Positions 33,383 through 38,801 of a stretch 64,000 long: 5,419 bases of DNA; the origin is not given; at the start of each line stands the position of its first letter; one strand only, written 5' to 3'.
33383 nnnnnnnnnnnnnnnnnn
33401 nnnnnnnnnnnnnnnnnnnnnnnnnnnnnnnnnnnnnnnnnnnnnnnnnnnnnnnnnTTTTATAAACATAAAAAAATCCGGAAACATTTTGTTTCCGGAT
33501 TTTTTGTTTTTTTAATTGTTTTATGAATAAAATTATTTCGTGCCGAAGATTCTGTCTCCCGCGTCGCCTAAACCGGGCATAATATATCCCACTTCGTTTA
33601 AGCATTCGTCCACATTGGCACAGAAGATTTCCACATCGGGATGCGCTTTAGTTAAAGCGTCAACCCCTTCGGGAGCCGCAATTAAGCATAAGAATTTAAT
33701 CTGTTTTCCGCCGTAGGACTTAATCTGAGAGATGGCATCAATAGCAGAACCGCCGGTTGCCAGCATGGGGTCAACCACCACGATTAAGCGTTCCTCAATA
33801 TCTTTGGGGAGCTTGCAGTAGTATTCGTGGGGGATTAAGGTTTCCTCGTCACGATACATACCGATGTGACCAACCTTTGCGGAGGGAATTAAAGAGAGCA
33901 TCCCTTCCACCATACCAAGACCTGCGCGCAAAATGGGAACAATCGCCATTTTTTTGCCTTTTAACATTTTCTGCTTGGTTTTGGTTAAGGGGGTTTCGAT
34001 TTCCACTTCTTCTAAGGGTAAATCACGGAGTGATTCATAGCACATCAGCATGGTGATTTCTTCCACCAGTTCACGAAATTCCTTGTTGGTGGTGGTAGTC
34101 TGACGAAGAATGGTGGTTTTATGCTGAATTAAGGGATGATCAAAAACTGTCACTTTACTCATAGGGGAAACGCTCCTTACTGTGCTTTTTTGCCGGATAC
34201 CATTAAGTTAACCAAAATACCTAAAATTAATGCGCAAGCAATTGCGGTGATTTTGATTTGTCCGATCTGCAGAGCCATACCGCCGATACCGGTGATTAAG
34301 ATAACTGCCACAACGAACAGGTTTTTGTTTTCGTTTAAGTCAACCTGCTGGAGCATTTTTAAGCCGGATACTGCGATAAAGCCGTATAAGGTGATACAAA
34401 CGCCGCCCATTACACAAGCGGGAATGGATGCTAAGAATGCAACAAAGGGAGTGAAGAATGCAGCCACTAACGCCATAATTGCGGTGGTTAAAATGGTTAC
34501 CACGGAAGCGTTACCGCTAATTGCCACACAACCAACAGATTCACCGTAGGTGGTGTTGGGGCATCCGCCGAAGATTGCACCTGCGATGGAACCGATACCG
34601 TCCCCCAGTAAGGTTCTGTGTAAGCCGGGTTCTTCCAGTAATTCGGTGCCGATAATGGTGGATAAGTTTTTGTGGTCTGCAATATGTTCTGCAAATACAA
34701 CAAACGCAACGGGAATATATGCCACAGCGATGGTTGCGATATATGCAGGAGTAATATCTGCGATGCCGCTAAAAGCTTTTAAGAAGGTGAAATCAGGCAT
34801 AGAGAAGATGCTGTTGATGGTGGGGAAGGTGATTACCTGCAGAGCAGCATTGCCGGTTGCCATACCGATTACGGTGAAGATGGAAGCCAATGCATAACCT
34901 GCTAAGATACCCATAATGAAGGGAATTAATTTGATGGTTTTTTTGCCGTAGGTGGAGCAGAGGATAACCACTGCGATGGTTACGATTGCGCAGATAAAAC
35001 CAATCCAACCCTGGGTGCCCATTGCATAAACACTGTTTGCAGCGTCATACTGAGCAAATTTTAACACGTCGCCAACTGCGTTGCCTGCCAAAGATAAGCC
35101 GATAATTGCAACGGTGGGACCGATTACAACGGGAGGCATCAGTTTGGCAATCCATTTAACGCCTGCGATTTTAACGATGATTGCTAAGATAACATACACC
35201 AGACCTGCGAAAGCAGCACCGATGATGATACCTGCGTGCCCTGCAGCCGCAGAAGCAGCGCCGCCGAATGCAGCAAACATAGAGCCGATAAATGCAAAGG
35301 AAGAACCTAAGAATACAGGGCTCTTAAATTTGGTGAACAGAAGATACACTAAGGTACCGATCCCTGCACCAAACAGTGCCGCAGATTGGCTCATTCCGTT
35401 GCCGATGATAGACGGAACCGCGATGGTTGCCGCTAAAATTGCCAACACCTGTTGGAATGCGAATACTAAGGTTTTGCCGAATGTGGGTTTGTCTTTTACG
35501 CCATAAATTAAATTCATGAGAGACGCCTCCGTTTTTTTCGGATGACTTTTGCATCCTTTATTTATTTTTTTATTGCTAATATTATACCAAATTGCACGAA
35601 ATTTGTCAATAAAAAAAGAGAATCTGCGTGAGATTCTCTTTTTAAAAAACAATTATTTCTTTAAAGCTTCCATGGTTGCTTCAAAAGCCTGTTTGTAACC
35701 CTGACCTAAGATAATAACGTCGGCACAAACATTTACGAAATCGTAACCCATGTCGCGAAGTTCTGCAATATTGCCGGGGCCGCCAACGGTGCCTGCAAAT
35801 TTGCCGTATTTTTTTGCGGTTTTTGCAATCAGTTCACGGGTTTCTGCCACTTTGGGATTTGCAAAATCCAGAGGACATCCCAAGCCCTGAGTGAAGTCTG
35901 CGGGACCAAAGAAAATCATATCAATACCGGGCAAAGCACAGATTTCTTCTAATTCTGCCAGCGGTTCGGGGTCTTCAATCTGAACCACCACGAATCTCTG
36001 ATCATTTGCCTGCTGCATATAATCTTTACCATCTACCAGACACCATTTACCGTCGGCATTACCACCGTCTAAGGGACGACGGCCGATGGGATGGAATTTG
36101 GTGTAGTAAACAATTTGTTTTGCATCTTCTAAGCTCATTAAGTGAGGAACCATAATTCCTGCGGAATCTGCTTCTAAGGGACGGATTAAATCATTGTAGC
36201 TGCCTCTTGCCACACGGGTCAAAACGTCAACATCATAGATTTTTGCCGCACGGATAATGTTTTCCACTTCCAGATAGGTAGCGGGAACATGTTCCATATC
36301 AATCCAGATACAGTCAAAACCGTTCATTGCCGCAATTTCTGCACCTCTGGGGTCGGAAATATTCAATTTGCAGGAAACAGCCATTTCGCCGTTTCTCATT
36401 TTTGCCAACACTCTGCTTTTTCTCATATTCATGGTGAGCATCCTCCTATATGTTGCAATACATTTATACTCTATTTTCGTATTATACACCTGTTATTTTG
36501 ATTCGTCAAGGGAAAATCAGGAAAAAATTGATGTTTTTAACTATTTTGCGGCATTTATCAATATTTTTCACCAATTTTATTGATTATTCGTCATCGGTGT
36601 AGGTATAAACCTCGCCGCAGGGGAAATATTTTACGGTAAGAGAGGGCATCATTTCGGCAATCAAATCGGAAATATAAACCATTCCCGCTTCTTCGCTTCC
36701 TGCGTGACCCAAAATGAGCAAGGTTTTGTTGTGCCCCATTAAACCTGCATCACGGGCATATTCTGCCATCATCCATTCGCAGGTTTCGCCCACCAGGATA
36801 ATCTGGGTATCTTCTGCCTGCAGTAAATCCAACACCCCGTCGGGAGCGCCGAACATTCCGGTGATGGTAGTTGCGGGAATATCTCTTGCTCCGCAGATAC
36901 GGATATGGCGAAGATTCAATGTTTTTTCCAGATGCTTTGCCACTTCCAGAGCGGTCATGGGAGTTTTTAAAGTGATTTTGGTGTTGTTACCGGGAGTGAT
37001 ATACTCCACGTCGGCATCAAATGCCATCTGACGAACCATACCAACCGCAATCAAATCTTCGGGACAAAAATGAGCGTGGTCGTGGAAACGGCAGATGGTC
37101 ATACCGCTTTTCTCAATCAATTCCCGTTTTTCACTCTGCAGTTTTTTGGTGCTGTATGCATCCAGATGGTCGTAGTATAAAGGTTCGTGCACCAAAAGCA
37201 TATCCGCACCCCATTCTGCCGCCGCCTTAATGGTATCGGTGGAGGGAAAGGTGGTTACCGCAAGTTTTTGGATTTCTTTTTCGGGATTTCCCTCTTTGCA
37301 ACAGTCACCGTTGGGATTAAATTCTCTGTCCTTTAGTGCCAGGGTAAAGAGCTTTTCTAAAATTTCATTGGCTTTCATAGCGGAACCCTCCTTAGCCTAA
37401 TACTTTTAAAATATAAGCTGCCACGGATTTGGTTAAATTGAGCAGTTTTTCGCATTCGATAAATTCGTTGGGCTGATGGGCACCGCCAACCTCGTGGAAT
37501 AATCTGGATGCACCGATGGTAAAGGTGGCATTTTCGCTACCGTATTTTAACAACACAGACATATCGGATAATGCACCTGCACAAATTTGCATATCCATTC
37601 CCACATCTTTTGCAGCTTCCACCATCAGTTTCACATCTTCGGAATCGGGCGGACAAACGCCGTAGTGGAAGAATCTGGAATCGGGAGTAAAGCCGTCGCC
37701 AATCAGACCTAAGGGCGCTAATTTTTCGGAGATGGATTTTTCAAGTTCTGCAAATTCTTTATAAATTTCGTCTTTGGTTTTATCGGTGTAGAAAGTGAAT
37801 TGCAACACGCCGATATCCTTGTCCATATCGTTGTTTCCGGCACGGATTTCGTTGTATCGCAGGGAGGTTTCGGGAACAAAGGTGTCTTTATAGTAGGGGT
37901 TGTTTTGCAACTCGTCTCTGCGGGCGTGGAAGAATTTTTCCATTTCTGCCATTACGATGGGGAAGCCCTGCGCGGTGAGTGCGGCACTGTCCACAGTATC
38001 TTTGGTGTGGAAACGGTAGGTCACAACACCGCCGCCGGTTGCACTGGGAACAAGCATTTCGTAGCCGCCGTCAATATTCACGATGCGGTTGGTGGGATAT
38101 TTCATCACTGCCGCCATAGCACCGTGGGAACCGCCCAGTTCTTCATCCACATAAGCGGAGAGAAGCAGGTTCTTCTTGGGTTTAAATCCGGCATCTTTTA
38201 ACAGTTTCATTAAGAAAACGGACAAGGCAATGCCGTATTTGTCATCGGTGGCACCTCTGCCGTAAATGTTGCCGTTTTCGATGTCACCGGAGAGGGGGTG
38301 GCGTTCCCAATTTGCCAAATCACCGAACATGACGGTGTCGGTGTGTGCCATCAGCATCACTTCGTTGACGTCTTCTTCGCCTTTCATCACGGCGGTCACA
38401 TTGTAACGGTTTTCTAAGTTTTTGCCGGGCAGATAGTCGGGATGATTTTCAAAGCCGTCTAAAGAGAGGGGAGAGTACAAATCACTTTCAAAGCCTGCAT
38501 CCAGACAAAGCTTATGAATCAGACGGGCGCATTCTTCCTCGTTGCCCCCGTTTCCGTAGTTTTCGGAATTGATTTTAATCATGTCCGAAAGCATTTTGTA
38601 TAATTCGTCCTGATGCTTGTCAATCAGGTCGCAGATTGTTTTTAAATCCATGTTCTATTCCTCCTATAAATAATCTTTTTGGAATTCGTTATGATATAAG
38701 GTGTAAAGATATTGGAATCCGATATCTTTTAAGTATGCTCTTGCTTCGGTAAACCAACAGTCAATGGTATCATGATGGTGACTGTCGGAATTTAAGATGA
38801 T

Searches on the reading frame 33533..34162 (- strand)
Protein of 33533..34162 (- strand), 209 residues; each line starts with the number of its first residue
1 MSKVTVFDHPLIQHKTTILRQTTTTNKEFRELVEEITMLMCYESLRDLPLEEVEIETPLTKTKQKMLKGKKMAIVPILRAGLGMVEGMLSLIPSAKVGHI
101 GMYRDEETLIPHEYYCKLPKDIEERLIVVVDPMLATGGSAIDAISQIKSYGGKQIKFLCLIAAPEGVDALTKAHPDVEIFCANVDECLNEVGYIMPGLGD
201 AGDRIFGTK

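Call 13: search_protein_families(library=pfam, proteins=[window:33533-34162:-])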
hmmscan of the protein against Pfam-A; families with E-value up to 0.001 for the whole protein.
window:33533-34162:- (209 aa): 3 families
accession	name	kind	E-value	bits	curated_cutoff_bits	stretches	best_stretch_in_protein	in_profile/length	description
PF14681.12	UPRTase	-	4.3e-80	268.5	27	1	6-208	1-206/206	Uracil phosphoribosyltransferase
PF00156.33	Pribosyltran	-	4e-10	39.7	26.3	1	43-170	3-133/158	Phosphoribosyl transferase domain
PF24390.1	PRTase-CE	-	3.3e-05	24.3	27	1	115-185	92-172/253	PRTase-CE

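Call 16: find_encoding_contigs(protein=window:33533-34162:-, flank=10000, max_places=10)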
Protein window:33533-34162:- (209 aa): no gene with exactly this product is on record in the collection.

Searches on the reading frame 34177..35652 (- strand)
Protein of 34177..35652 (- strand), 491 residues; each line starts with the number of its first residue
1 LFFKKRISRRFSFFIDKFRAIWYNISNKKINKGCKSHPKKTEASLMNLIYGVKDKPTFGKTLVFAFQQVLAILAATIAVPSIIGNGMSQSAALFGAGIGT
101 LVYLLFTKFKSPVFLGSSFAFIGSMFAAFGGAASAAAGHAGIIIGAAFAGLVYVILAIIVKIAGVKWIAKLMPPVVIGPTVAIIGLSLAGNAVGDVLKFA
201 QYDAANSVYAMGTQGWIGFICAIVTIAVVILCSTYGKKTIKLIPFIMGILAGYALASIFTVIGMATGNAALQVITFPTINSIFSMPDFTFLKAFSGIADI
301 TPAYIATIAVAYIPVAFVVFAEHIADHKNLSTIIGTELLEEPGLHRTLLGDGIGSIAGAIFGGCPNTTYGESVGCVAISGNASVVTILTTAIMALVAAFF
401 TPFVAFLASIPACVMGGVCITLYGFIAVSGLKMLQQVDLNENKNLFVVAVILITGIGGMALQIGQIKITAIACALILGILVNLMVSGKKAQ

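Call 13: search_protein_families(library=pfam, proteins=[window:34177-35652:-])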
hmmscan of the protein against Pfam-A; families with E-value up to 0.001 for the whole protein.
window:34177-35652:- (491 aa): 1 family
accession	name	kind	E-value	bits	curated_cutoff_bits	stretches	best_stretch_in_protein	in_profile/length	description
PF00860.26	Xan_ur_permease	-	3e-72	243.9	27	1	60-462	2-387/389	Permease family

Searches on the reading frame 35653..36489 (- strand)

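Call 13: search_protein_families(library=pfam, proteins=[window:35653-36489:-])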
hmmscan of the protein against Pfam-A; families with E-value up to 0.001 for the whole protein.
window:35653-36489:- (278 aa): 1 family
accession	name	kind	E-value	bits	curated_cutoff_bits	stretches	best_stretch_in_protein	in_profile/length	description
PF03328.21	HpcH_HpaI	-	2e-21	76.8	25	1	45-258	9-215/221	HpcH/HpaI aldolase/citrate lyase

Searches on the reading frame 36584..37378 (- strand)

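Call 13: search_protein_families(library=pfam, proteins=[window:36584-37378:-])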
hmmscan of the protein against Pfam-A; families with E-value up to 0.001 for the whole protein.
window:36584-37378:- (264 aa): 1 family
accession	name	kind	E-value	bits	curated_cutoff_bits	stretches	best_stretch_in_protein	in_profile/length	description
PF01784.24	DUF34_NIF3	-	1.6e-17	64.4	23.4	1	5-249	8-245/256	Duf34/NIF3 (NGG1p interacting factor 3)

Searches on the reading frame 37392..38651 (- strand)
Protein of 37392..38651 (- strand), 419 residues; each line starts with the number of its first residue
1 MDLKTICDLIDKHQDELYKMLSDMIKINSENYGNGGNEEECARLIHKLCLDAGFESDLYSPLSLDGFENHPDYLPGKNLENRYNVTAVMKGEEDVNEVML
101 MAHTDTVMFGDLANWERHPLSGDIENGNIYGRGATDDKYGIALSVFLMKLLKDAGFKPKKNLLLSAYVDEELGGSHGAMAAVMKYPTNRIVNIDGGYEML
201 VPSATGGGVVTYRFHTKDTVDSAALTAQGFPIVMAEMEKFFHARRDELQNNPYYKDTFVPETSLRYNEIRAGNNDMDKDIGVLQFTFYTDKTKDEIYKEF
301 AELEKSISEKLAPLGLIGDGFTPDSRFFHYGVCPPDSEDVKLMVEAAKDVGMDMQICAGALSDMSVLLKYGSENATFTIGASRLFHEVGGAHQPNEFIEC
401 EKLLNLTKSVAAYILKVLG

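Call 13: search_protein_families(library=pfam, proteins=[window:37392-38651:-])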
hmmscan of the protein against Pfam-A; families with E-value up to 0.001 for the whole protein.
window:37392-38651:- (419 aa): 3 families
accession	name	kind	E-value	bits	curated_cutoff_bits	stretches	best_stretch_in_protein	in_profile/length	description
PF01546.33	Peptidase_M20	-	4.8e-26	92.4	24.6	1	99-415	1-205/206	Peptidase family M20/M25/M40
PF04389.22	Peptidase_M28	-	2.4e-10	40.9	21.3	1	84-194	1-93/193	Peptidase family M28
PF05343.19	Peptidase_M42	-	2.5e-06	27.2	23.2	0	124-196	123-191/292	M42 glutamyl aminopeptidase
